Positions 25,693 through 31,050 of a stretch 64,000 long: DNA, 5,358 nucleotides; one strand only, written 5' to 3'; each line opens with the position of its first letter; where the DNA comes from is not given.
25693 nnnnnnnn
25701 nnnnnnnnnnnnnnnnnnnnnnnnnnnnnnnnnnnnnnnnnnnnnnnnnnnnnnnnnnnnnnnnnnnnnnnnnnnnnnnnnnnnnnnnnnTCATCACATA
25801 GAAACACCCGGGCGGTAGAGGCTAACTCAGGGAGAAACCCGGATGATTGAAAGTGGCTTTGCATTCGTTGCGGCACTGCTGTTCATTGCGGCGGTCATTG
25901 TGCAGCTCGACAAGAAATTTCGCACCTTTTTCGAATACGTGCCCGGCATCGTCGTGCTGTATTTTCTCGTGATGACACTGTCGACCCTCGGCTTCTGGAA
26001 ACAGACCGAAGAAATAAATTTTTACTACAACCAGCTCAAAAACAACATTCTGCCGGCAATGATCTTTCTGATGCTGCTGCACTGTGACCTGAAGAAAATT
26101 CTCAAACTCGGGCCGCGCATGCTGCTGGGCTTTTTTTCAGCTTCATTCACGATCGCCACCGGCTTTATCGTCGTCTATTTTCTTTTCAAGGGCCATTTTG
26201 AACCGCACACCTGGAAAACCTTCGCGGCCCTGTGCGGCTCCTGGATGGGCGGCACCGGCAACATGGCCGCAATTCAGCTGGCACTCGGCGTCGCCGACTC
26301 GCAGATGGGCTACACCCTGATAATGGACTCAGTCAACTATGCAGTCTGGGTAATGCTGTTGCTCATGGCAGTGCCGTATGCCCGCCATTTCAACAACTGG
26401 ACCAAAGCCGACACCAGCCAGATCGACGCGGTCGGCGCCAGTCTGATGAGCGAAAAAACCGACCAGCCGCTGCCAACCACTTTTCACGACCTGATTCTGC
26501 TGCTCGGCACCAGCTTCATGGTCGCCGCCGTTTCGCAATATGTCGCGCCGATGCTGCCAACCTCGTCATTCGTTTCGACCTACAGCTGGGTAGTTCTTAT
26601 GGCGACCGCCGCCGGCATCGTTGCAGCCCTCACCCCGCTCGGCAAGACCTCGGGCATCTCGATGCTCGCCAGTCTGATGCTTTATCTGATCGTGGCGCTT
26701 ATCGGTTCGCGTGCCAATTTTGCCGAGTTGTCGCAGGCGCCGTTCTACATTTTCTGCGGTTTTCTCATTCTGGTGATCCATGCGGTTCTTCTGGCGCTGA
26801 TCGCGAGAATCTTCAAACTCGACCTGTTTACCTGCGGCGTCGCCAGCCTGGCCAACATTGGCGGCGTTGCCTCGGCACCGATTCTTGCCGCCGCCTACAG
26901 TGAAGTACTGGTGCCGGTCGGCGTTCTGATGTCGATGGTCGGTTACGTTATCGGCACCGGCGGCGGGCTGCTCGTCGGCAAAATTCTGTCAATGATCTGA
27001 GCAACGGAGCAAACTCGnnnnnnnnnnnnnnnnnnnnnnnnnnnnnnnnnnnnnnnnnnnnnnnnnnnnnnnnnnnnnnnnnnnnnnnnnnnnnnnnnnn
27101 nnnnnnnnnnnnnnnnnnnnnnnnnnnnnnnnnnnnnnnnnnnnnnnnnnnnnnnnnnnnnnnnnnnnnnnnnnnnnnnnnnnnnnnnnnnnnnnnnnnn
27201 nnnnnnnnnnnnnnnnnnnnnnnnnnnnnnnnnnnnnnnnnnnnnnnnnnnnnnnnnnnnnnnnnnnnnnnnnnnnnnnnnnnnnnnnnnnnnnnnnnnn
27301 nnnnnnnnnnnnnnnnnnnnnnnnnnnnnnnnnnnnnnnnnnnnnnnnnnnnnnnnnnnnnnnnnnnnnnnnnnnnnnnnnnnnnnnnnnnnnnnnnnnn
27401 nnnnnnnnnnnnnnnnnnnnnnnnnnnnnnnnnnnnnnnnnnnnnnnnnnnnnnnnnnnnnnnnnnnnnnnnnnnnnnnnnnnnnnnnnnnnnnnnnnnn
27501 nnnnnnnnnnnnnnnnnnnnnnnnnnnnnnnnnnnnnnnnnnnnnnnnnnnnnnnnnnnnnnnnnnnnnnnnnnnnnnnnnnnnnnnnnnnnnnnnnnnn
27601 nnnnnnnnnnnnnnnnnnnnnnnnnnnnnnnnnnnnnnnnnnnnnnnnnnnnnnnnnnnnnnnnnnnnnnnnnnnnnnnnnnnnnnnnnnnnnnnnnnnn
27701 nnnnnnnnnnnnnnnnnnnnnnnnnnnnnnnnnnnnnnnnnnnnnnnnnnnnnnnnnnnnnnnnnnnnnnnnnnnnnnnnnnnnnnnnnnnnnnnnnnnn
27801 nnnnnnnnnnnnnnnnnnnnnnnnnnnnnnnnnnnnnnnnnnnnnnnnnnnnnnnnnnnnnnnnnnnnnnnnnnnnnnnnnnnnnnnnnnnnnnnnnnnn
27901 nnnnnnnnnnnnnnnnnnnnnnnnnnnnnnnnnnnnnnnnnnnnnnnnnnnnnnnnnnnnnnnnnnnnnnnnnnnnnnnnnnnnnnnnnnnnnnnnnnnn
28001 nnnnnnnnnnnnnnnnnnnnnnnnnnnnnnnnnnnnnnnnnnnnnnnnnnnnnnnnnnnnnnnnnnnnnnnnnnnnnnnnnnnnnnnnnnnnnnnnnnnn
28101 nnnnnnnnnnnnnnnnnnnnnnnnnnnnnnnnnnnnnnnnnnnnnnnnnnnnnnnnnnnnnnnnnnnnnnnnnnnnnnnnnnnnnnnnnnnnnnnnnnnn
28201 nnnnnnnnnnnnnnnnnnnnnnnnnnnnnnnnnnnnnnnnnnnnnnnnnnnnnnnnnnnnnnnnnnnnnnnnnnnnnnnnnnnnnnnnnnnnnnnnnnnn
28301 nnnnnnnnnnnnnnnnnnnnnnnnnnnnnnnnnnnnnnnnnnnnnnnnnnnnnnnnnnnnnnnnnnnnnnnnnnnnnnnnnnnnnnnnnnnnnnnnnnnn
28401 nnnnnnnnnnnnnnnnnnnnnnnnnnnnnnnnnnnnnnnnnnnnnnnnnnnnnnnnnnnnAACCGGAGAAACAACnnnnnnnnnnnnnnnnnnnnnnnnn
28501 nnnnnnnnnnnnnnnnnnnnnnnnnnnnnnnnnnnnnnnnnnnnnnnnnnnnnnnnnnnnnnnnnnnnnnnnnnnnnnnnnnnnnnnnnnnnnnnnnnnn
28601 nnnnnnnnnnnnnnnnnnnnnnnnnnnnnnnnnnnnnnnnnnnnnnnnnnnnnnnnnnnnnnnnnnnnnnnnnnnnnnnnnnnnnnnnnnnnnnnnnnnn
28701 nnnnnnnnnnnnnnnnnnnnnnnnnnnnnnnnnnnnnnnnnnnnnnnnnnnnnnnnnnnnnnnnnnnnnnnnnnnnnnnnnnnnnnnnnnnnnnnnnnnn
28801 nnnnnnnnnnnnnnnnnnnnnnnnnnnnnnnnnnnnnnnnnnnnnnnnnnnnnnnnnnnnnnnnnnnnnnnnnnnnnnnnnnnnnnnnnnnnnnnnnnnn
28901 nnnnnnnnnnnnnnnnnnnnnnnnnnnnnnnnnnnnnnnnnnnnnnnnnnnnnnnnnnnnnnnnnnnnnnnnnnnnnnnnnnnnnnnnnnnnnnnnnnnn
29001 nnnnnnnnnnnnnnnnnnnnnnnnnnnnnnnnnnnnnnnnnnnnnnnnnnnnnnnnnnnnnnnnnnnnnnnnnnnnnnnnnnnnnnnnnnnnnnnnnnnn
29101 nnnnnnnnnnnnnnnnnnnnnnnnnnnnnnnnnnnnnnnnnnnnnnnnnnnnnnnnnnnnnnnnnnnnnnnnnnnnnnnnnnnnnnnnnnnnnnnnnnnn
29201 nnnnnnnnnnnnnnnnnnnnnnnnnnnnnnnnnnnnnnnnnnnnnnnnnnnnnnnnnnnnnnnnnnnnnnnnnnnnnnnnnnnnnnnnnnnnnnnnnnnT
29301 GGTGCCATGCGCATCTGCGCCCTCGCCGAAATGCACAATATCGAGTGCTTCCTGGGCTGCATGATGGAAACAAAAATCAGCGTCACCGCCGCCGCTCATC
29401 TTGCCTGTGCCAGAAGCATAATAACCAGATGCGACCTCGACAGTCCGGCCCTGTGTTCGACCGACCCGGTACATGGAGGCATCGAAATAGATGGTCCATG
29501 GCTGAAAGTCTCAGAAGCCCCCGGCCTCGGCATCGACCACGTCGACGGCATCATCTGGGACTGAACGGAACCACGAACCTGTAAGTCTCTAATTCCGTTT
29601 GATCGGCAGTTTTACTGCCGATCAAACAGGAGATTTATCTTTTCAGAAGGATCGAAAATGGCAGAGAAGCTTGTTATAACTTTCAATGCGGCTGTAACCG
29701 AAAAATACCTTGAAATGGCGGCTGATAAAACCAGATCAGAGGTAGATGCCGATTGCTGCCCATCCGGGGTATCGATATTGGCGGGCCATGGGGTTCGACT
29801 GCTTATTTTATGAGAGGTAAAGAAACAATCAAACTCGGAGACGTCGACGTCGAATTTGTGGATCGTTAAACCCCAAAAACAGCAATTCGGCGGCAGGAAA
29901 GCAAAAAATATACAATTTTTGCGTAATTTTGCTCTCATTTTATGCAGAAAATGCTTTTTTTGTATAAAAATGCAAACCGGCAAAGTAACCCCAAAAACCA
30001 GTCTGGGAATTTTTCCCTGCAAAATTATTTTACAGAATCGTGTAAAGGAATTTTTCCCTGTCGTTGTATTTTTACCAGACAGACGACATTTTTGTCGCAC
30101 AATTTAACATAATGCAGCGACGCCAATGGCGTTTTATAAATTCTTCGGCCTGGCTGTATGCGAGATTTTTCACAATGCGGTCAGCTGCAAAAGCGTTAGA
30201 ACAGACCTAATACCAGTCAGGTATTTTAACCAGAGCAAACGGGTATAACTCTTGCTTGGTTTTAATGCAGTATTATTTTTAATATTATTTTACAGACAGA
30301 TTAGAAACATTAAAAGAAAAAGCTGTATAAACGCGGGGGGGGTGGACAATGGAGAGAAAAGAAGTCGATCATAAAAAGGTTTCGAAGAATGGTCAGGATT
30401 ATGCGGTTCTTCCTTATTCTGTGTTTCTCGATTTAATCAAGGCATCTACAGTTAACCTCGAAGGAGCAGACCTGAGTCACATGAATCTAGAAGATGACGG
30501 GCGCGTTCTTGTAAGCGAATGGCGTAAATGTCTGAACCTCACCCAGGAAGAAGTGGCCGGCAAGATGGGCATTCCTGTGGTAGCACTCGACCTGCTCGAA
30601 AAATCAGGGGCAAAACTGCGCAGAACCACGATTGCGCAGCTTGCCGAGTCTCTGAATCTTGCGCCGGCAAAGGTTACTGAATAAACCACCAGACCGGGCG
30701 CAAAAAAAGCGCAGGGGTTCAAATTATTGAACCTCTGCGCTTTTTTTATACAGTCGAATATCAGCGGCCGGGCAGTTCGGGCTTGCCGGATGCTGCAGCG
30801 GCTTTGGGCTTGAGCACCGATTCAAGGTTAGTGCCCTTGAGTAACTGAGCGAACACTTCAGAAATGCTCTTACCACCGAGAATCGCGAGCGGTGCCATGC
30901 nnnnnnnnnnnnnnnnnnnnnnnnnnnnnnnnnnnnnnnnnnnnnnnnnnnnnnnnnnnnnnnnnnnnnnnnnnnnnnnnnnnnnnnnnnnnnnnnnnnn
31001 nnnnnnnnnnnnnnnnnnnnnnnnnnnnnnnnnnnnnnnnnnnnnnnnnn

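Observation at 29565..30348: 780-bp AT-rich noncoding island with paired GGAA-N3-TTCC palindromes and other direct repeats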

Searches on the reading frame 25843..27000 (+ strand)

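Call 8: search_protein_families(library=ncbifam, proteins=[window:25843-27000:+], max_evalue=0.01)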
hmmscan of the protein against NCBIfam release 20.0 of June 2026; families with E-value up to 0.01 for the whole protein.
window:25843-27000:+ (385 aa): 0 families

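Call 9: search_protein_families(library=pfam, proteins=[window:25843-27000:+], max_evalue=0.01)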
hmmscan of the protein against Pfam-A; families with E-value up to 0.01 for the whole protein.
window:25843-27000:+ (385 aa): 1 family
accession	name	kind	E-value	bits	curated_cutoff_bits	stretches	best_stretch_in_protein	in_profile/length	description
PF05684.17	DUF819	-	6.7e-102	341.8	27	1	11-384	2-378/379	Protein of unknown function (DUF819)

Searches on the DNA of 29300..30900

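Call 6: search_rna_families(source=window, start=29300, end=30900, threshold=evalue, max_evalue=10)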
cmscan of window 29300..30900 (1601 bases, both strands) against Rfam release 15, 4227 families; matches with E-value up to 10: 14.
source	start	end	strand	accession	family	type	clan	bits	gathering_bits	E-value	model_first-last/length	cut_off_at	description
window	30702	30783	-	RF02057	STnc40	Gene; sRNA;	-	27.4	45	0.036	1-70/70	no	Salmonella enterica sRNA STnc40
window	30663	30747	+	RF02057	STnc40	Gene; sRNA;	-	26.5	45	0.058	1-70/70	no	Salmonella enterica sRNA STnc40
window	30399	30470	+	RF04332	Plastid-rpoB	Cis-reg;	-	22.6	45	0.28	1-49/49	no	Plastid-rpoB 5UTR RNA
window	29874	29977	+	RF01742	lactis-plasmid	Gene; sRNA;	-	22.2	70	1.3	1-106/106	no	lactis-plasmid RNA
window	29894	30029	-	RF04315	manA-II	Cis-reg;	-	21.2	100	0.9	1-147/147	no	manA_II ncRNA motif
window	30702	30747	+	RF03560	mir-3926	Gene; miRNA;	-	20.9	82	0.92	11-53/63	no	mir-3926 microRNA precursor family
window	30699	30748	-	RF03367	mir-975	Gene; miRNA;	-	18.8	90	2.6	1-91/91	no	mir-975 microRNA precursor family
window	29756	29810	+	RF02162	XIST_A_REPEAT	Gene; sRNA;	-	16.9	33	0.74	1-37/37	no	XIST RNA A repeat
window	29966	30073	-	RF00903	mir-359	Gene; miRNA;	-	16.9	68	6.6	1-83/83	no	mir-359 microRNA precursor family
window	29593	29632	+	RF04081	mir-1992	Gene; miRNA;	-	16.8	70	1.8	1-75/75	no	mir-1992 microRNA precursor family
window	29855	29980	-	RF01858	RsaF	Gene; sRNA;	-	16.5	60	6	1-119/119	no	RNA Staph. aureus F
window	29911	30032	-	RF02365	Yfr17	Gene; sRNA;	-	16.3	50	5.1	1-264/264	no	Cyanobacterial functional RNA 17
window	30705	30748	+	RF02602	BASRCI414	Gene; sRNA;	-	12.3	270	4.3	63-106/229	no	Brucella sRNA CI414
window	29378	29446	-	RF00223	IRES_Bip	Cis-reg; IRES;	-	11.7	40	0.71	1-263/263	no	bip internal ribosome entry site (IRES)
